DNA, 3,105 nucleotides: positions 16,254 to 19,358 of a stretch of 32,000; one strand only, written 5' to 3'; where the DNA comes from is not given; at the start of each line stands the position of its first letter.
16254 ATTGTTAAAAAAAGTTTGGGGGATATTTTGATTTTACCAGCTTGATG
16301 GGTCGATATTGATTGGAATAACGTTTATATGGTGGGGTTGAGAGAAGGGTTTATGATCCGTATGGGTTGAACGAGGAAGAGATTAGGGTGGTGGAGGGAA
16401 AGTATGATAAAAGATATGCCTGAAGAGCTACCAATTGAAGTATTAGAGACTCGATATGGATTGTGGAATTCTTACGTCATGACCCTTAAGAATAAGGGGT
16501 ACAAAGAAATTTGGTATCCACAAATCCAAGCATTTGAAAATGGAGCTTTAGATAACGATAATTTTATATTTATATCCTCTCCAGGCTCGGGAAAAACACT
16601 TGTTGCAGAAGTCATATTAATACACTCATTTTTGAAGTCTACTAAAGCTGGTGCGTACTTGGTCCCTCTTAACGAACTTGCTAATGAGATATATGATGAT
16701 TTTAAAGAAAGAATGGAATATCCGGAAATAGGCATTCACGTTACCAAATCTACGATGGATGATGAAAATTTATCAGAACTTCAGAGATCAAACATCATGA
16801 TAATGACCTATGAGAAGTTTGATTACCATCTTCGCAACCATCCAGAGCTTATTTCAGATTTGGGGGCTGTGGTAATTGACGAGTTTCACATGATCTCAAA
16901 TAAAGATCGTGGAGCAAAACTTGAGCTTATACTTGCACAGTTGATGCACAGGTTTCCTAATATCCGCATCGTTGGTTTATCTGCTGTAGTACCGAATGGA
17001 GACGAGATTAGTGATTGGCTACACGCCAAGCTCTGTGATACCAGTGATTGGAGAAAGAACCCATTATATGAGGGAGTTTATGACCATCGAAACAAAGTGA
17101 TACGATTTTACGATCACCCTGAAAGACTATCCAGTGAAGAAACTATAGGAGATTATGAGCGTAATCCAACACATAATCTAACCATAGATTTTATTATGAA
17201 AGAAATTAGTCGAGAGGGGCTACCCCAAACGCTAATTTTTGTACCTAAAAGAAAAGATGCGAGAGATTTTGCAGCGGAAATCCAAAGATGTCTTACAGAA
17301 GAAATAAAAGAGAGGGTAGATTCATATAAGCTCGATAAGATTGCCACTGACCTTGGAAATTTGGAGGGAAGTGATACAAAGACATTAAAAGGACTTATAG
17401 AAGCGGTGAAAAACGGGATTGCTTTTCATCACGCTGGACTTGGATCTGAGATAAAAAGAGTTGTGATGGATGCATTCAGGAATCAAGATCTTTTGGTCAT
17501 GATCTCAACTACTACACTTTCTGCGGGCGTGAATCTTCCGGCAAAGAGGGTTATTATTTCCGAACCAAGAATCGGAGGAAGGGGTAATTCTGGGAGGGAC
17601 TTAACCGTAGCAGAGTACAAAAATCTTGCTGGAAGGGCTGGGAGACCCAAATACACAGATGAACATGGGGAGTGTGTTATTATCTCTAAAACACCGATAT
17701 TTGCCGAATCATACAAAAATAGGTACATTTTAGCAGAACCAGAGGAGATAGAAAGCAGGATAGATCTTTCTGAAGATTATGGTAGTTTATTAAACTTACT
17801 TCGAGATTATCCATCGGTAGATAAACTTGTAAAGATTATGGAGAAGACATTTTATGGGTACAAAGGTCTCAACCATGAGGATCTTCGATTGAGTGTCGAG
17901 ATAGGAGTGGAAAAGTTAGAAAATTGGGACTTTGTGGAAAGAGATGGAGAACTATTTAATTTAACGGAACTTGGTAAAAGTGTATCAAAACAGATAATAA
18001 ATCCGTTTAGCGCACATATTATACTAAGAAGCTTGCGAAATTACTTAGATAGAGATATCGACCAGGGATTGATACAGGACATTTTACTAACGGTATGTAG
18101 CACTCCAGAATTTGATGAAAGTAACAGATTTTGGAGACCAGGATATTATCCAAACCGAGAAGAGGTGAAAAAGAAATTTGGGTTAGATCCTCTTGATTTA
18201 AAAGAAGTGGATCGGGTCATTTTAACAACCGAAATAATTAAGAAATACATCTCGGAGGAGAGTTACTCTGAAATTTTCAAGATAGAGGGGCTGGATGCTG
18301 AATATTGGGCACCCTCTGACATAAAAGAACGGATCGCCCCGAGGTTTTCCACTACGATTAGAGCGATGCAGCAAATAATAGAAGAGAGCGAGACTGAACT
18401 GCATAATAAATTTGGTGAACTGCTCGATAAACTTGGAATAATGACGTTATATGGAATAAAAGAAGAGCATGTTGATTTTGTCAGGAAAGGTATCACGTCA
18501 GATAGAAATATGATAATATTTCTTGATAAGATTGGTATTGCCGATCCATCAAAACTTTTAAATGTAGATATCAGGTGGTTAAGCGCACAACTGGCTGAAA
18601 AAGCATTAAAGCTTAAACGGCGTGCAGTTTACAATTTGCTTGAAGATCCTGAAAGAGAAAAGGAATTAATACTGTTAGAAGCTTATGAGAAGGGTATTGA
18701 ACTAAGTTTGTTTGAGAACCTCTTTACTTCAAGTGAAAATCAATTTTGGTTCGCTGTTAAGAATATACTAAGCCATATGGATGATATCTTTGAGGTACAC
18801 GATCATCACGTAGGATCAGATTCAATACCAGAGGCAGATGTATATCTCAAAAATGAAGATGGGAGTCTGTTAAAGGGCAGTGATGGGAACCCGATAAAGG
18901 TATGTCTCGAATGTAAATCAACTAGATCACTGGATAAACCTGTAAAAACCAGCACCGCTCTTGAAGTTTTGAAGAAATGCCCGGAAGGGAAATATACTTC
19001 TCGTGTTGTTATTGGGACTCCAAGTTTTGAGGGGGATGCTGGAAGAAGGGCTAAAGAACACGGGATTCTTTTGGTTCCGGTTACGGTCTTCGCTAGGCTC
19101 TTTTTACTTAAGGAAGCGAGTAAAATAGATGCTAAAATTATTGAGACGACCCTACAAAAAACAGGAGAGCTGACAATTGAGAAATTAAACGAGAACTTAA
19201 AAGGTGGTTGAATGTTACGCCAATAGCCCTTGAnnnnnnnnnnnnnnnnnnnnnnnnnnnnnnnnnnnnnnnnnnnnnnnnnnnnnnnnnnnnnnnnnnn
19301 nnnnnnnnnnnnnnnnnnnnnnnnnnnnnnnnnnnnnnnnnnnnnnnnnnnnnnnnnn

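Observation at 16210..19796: AT-rich 3.5 kb island with a two-gene helicase-nuclease + HEPN-like module: candidate undescribed archaeal defence system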

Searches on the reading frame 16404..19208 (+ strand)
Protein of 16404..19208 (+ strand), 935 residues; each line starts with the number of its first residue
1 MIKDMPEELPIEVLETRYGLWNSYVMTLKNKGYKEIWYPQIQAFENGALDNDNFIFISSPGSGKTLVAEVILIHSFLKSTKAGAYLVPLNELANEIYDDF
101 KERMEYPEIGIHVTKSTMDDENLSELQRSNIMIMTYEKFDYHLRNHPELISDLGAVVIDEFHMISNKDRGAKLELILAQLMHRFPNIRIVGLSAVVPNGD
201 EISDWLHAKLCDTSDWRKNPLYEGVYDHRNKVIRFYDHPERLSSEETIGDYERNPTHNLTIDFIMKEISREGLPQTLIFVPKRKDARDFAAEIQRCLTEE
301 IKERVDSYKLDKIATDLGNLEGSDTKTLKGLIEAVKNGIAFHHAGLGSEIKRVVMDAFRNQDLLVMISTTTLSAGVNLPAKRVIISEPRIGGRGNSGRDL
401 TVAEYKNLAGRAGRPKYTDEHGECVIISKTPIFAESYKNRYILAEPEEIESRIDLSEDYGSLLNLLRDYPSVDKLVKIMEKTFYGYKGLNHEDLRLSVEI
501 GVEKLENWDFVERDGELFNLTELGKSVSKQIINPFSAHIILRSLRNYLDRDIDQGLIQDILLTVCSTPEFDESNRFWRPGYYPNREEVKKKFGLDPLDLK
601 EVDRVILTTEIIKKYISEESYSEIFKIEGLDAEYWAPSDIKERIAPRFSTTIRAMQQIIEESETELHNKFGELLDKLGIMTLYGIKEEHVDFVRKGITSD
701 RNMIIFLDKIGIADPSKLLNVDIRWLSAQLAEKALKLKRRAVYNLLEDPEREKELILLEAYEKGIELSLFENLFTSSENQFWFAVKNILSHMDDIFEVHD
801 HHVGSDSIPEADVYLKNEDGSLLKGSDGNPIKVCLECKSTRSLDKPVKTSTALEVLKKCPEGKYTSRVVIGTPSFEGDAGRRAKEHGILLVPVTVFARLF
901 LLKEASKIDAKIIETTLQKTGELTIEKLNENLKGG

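Call 3: search_protein_families(library=pfam, proteins=[window:16404-19208:+], max_evalue=1)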
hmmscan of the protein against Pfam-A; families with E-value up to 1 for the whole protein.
window:16404-19208:+ (935 aa): 7 families
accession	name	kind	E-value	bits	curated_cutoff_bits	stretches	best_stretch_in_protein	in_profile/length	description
PF00270.35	DEAD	-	6.1e-29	101.3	26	1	40-197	4-161/167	DEAD/DEAH box helicase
PF04851.21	ResIII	-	2.5e-12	47.5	22.5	1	38-195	6-161/164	Type III restriction enzyme, res subunit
PF00271.37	Helicase_C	-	1.1e-08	35.7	23.5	1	336-415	39-109/110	Helicase conserved C-terminal domain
PF22527.2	DEXQc_Suv3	-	2.7e-06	27.5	27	1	61-173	23-114/154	DEXQ-box helicase domain of Suv3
PF13245.12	AAA_19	-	0.0011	19.5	25.1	1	42-166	3-104/134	AAA domain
PF00817.25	IMS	-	0.076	13.4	23.2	1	273-358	59-128/148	impB/mucB/samB family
PF09848.15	SLFN-g3_helicase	-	0.22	11.2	24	1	59-169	9-97/354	Schlafen group 3, DNA/RNA helicase domain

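Call 4: search_protein_families(library=padloc, proteins=[window:16404-19208:+], max_evalue=1)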
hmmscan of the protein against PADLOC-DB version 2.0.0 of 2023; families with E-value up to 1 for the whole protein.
window:16404-19208:+ (935 aa): 35 families (the best 25 are shown)
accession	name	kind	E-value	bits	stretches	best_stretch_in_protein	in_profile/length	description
PDLC00194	HamB1|HamB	-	7e-44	148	2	18-206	209-403/995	DEAD-box helicase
PDLC00188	HamB1|HamB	-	1.6e-41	140.4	2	21-208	230-421/1037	DEAD-box helicase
PDLC00174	HamB1|HamB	-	9e-41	137.7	1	23-424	288-703/1163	DEAD-box helicase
PDLC00192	HamB1|HamB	-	1.4e-40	136.9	2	23-219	254-459/1104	DEAD-box helicase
PDLC00187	HamB1|HamB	-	6.2e-39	131.9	1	49-417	153-509/851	DEAD-box helicase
PDLC04531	PDC-M23B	-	2.8e-37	126.3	2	24-209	283-484/1060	-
PDLC00178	HamB1|HamB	-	9.5e-37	124.3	2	18-207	230-423/830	DEAD-box helicase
PDLC00186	HamB1|HamB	-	1.4e-36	123.9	1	48-416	157-522/864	DEAD-box helicase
PDLC00185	HamB1|HamB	-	2.2e-31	106.6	2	257-423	366-521/871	DEAD-box helicase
PDLC00190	HamB1|HamB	-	5.1e-31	105.9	1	38-441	146-529/866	DEAD-box helicase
PDLC00200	HamB2|HamB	-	1.2e-30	104.2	1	50-415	159-520/865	DEAD-box helicase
PDLC00175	HamB1|HamB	-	1.2e-28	97.1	2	18-208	210-402/1000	DEAD-box helicase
PDLC00176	HamB1|HamB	-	1.4e-28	97.5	1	49-430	148-514/845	DEAD-box helicase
PDLC00184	HamB1|HamB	-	2.3e-27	93.5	2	275-414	331-458/738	DEAD-box helicase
PDLC00177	HamB1|HamB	-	2.7e-25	86.7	2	249-414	365-520/841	DEAD-box helicase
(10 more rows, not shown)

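Call 5: search_protein_families(library=ncbifam, proteins=[window:16404-19208:+], max_evalue=1)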
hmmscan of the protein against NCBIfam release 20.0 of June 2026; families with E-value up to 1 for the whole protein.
window:16404-19208:+ (935 aa): 25 families
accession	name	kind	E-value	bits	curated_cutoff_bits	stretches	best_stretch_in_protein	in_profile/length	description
NF002654.0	PRK02362.1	equivalog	5.2e-109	365.6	887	1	26-733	14-694/739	ATP-dependent DNA helicase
NF001308.0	PRK00254.1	equivalog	2.2e-83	280.7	1216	1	26-563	14-523/720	ATP-dependent DNA helicase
NF040935.1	helicase_Hel308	equivalog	1.5e-81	274.6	1200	1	27-546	18-516/704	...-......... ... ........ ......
NF002251.0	PRK01172.1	equivalog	6.8e-67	226.2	891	1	36-693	23-615/674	ATP-dependent DNA helicase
TIGR04121.1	DEXH_lig_assoc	equivalog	3e-22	78.2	850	2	29-209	8-197/804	ligase-associated DNA damage response DEXH box helicase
NF010338.0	PRK13767.1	equivalog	2e-11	42.9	849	1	22-209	20-231/877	ATP-dependent helicase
NF008165.0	PRK10917.1-3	equivalog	1.8e-08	33.3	711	2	336-387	509-560/692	ATP-dependent DNA helicase RecG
NF008163.0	PRK10917.1-1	equivalog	2.3e-08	32.8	796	1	326-440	505-609/692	ATP-dependent DNA helicase RecG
TIGR00643.1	recG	equivalog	6.9e-08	31.6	659.4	2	291-387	435-533/629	ATP-dependent DNA helicase RecG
NF008168.0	PRK10917.2-2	equivalog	2.2e-07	29.6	718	2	340-387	615-662/795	ATP-dependent DNA helicase RecG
NF008170.0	PRK10917.2-4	equivalog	2.9e-07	28.8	975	2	338-415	647-716/826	ATP-dependent DNA helicase RecG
NF008164.0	PRK10917.1-2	equivalog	2.4e-06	26.1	785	1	329-445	512-617/704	ATP-dependent DNA helicase RecG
TIGR00580.2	mfd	equivalog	1.6e-05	23.5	800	2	61-162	464-565/907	transcription-repair coupling factor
NF008166.0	PRK10917.1-4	equivalog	9.8e-05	20.6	864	1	329-432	521-614/705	ATP-dependent DNA helicase RecG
TIGR00614.1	recQ_fam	subfamily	0.00022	20.2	219.8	1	341-426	255-328/470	RecQ family ATP-dependent DNA helicase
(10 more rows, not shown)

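Call 6: search_solved_structures(query=window:16404-19208:+, max_evalue=0.01, show_alignments=1)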
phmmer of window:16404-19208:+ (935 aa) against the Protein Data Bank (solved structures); distinct sequences matched with E-value up to 0.01: 60.
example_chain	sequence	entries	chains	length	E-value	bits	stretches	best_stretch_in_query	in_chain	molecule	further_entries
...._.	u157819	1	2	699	7.6e-69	235.8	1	23-663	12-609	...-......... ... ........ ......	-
2p6r_A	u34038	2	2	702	4.8e-66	226.5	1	23-663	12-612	afUHEL308 HELICASE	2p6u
2zj2_A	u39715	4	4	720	3e-65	223.8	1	26-696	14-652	Putative ski2-type helicase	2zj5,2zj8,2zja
2va8_A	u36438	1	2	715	4.4e-61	210.1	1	22-546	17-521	SKI2-TYPE HELICASE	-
8alz_B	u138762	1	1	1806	3e-58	200.7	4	51-217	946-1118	Activating signal cointegrator 1 complex subunit 3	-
6qdv_B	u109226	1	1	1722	7.6e-53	182.8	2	40-454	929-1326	U5 small nuclear ribonucleoprotein 200 kDa helicase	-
4f91_B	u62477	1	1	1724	7.7e-53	182.8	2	40-454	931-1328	U5 small nuclear ribonucleoprotein 200 kDa helicase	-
4f92_B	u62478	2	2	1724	7.7e-53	182.8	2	40-454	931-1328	U5 small nuclear ribonucleoprotein 200 kDa helicase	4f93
5urj_A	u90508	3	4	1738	8e-53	182.7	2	40-454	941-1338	U5 small nuclear ribonucleoprotein 200 kDa helicase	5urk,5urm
4kit_B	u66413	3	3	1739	8e-53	182.7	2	40-454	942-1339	U5 small nuclear ribonucleoprotein 200 kDa helicase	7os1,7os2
6s8q_B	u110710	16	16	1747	8.2e-53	182.7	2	40-454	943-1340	U5 small nuclear ribonucleoprotein 200 kDa helicase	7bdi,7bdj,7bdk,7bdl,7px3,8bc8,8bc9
6s9i_B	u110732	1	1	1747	8.4e-53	182.7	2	40-454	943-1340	U5 small nuclear ribonucleoprotein 200 kDa helicase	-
3jcr_C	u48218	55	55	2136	1.9e-52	181.5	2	40-454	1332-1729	hBrr2 | U5 small nuclear ribonucleoprotein 200 kDa helicase | Brr2, U5 small nuclear ribonucleoprotein 200 kDa helicase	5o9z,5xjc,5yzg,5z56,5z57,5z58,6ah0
6s8o_B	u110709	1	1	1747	1.9e-52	181.5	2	40-454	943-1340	U5 small nuclear ribonucleoprotein 200 kDa helicase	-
7zpq_CA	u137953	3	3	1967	8.2e-51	176.1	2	50-430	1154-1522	SLH1 isoform 1 | RQC trigger complex helicase SLH1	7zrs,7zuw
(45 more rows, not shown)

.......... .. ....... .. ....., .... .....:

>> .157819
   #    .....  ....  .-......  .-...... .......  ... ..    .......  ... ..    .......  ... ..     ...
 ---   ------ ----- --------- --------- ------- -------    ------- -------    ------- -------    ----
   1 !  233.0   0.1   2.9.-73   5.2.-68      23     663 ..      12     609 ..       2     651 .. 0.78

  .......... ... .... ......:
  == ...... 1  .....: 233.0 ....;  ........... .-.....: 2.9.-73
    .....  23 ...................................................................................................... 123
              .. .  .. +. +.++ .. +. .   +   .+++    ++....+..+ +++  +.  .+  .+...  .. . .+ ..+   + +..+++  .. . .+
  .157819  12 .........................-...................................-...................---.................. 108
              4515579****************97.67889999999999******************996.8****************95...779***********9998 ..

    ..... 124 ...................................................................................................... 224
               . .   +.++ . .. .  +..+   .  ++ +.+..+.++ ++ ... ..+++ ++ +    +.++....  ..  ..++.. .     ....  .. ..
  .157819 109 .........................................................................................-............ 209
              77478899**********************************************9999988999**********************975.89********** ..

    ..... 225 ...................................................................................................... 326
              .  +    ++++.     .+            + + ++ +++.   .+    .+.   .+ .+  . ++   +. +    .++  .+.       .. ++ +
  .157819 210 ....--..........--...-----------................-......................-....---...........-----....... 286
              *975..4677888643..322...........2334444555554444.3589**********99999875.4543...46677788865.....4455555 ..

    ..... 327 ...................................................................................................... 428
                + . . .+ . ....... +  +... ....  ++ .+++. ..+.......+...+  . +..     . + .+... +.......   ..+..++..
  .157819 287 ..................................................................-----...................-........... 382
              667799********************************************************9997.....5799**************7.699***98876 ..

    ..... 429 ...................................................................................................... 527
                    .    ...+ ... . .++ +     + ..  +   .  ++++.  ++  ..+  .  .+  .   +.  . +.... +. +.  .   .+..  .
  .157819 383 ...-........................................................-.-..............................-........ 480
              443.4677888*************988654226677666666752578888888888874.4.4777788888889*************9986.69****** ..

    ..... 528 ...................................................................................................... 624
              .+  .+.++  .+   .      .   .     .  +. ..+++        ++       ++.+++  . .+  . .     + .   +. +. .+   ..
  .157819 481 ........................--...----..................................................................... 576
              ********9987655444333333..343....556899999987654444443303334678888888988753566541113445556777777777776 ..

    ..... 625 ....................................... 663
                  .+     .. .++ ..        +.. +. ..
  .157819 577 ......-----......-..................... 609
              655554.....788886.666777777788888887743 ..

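Call 8: find_homologous_proteins(query=window:16404-19208:+, max_evalue=1e-10)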
Query window:16404-19208:+ (935 aa): 4045 proteins with E <= 1e-10 among 8000 candidates; the best 120 are listed.
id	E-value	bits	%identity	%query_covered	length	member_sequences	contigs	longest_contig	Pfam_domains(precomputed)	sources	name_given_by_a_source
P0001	0.0e+0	2111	100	100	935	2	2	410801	PF00270.36,PF00271.38,PF22527.3,PF04851.22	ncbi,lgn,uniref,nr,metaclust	ncbi:MAG: ski2-like helicase [Candidatus Syntrophoarchaeum caldarius]|uniref:Ski2-like helicase n=1 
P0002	0.0e+0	1842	87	100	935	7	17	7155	PF00270.36,PF00271.38,PF22527.3,PF04851.22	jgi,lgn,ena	-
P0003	0.0e+0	1640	79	100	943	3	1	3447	PF00270.36,PF00271.38,PF22527.3,PF04851.22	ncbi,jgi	-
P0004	0.0e+0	1421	68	99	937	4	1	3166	PF00270.36,PF00271.38,PF22527.3,PF04851.22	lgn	-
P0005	0.0e+0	1365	65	99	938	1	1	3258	PF00270.36,PF00271.38,PF22527.3,PF04851.22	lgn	-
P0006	8.8e-261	886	45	98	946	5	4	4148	PF00270.36,PF00271.38,PF04851.22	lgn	-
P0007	1.5e-259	882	45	99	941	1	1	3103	PF13872.13,PF00270.36,PF00271.38,PF04851.22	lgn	-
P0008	3.2e-255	867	46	98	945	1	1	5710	PF00270.36,PF00271.38,PF04851.22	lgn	-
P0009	9.2e-255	866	44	99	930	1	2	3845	PF00270.36,PF00271.38,PF04851.22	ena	-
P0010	1.2e-254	866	45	98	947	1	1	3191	PF00270.36,PF00271.38,PF04851.22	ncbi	-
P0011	3.1e-245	834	44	99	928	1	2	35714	PF00270.36,PF00271.38,PF04851.22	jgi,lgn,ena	jgi:helicase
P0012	1.0e-239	816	44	95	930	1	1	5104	PF00270.36,PF00271.38,PF04851.22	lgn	-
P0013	1.0e-210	720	40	99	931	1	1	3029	PF00270.36,PF00271.38,PF04851.22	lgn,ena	-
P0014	4.4e-194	665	37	98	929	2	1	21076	PF00270.36,PF00271.38,PF04851.22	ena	-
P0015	1.4e-181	624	36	97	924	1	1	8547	PF00270.36,PF00271.38,PF04851.22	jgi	-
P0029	5.4e-143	496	32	99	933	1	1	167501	PF00270.36,PF00271.38,PF04851.22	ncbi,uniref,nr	ncbi:DEAD/DEAH box helicase [Halorarius halobius]|uniref:DEAD/DEAH box helicase n=1 Tax=Halorarius h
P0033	1.8e-134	468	31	98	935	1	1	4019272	PF00270.36,PF04851.22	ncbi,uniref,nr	ncbi:DEAD/DEAH box helicase [Halorarum salinum]|uniref:DEAD/DEAH box helicase n=1 Tax=Halorarum sali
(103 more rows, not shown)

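Call 13: find_encoding_contigs(protein=P0002, flank=6000, max_places=5)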
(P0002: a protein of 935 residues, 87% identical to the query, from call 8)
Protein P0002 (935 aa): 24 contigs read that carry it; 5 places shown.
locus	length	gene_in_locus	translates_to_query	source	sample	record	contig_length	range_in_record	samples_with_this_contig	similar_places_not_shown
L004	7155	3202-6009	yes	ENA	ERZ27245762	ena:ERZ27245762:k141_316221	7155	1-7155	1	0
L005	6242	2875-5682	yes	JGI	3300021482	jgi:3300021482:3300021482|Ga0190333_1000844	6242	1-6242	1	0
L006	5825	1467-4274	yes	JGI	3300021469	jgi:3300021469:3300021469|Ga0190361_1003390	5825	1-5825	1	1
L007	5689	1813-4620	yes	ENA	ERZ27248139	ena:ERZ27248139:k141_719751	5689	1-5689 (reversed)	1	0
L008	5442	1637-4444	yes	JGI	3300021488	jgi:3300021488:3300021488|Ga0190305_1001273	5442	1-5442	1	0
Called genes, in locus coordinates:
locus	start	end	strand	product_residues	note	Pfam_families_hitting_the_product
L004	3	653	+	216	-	?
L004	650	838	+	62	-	PF01909:NTP_transf_2, PF18765:Polbeta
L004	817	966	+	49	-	-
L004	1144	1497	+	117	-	PF18765:Polbeta, PF01909:NTP_transf_2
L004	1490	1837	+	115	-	PF01934:HepT-like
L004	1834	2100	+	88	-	-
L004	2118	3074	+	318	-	PF01420:Methylase_S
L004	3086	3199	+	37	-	-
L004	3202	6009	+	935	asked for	PF00270:DEAD, PF04851:ResIII, PF22527:DEXQc_Suv3 (weak), PF00271:Helicase_C (weak)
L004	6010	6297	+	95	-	-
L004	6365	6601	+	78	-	PF14076:DUF4258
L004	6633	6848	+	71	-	PF10049:DUF2283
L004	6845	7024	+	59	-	-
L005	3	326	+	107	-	?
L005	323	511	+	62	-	PF01909:NTP_transf_2, PF18765:Polbeta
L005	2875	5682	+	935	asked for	PF00270:DEAD, PF04851:ResIII, PF22527:DEXQc_Suv3 (weak), PF00271:Helicase_C (weak)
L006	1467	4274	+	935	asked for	PF00270:DEAD, PF04851:ResIII, PF22527:DEXQc_Suv3 (weak), PF00271:Helicase_C (weak)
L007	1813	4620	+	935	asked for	PF00270:DEAD, PF04851:ResIII, PF22527:DEXQc_Suv3 (weak), PF00271:Helicase_C (weak)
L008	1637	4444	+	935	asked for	PF00270:DEAD, PF04851:ResIII, PF22527:DEXQc_Suv3 (weak), PF00271:Helicase_C (weak)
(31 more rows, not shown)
